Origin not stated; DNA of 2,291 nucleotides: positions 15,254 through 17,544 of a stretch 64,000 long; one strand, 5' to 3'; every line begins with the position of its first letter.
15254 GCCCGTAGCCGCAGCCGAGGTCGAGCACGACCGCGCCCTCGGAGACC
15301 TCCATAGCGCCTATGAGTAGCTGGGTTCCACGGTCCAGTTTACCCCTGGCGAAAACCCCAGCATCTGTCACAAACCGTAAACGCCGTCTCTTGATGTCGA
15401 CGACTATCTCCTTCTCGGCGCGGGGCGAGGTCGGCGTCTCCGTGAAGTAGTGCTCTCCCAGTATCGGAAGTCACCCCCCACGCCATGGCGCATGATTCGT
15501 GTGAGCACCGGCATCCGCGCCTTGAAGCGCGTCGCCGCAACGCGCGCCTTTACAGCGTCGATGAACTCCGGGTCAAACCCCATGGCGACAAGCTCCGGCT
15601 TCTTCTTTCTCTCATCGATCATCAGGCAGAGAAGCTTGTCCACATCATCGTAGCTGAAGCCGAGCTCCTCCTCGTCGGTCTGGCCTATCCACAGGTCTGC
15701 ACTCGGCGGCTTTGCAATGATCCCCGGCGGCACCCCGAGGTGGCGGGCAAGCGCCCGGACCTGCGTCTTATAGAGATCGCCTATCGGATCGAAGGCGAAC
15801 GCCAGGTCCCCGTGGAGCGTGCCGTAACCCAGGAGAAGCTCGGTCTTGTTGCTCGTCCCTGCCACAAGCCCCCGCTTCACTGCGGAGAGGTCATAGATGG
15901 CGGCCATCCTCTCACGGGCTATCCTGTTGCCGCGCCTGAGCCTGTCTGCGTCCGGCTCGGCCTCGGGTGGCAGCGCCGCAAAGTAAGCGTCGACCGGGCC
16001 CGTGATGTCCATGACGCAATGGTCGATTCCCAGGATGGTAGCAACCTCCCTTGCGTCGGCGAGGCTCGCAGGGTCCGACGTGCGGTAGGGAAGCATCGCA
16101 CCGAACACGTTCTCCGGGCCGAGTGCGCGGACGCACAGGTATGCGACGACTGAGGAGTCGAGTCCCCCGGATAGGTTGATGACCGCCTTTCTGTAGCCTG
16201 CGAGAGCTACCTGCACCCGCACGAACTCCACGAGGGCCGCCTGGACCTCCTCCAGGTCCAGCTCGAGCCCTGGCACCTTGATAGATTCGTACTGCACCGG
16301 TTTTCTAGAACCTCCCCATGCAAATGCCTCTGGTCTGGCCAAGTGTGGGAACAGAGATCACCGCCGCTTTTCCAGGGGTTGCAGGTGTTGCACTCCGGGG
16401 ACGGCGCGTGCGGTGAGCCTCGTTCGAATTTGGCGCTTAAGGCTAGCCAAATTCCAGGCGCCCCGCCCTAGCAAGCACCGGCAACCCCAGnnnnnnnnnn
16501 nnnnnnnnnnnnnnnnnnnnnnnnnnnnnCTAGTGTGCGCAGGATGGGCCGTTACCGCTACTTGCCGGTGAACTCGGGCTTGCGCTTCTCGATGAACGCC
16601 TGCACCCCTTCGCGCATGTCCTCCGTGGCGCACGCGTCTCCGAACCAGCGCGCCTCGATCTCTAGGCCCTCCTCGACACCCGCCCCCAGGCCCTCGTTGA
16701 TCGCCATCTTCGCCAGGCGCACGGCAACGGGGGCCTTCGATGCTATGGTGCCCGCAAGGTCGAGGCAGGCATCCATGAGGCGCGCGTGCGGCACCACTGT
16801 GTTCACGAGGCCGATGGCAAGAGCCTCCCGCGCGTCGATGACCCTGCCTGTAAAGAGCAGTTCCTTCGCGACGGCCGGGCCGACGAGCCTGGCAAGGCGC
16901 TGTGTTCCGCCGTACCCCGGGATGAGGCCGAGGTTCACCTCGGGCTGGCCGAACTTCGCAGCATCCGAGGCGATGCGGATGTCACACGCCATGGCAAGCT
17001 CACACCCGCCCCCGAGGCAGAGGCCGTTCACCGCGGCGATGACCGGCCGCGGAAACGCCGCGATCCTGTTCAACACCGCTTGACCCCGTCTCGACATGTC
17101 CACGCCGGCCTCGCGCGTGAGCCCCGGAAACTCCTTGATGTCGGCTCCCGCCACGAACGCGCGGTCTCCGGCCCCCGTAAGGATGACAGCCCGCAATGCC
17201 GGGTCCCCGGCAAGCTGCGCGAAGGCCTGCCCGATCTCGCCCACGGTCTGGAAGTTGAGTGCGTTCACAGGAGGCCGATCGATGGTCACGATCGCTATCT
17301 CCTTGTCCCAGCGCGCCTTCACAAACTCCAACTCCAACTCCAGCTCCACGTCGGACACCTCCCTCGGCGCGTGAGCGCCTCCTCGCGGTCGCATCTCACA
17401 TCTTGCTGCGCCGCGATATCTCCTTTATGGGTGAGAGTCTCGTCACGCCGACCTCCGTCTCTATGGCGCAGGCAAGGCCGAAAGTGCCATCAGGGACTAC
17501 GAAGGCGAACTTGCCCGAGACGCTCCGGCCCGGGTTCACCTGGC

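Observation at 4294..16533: Undescribed family of structured, TIR-bearing intergenic repeats (4 copies in 12 kb, all co-oriented)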

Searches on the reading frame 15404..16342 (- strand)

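Call 16: search_protein_families(library=pfam, proteins=[window:15404-16342:-])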
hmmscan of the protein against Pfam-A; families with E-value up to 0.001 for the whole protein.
window:15404-16342:- (312 aa): 4 families
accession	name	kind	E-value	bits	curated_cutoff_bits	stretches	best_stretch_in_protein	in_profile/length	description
PF02540.23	NAD_synthase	-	2.1e-72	243.6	21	1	35-278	3-242/242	NAD synthase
PF03054.22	tRNA_Me_trans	-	1e-05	25.7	20.6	0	52-113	2-72/202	tRNA methyl transferase HUP domain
PF00733.27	Asn_synthase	-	1.3e-05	25.5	21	1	48-114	15-80/354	Asparagine synthase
PF06508.19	QueC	-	0.00062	19.8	22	0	52-114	1-61/210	Queuosine biosynthesis protein QueC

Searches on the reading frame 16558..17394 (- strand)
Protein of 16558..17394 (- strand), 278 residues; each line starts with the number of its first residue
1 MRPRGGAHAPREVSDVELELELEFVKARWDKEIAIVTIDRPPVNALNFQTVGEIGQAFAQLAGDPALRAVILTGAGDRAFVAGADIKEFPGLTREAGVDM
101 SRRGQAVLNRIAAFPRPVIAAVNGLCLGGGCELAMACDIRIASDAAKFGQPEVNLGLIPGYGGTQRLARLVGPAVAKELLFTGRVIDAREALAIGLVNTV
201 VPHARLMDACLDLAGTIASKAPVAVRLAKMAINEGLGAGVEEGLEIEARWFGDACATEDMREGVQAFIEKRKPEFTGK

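Call 16: search_protein_families(library=pfam, proteins=[window:16558-17394:-])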
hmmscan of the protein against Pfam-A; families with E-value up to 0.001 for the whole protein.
window:16558-17394:- (278 aa): 2 families
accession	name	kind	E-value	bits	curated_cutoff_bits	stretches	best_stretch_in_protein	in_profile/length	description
PF00378.25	ECH_1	-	4.3e-74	249.5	27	1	31-277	4-250/251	Enoyl-CoA hydratase/isomerase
PF16113.10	ECH_2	-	4e-41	142.1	27.2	1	34-208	2-179/335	Enoyl-CoA hydratase/isomerase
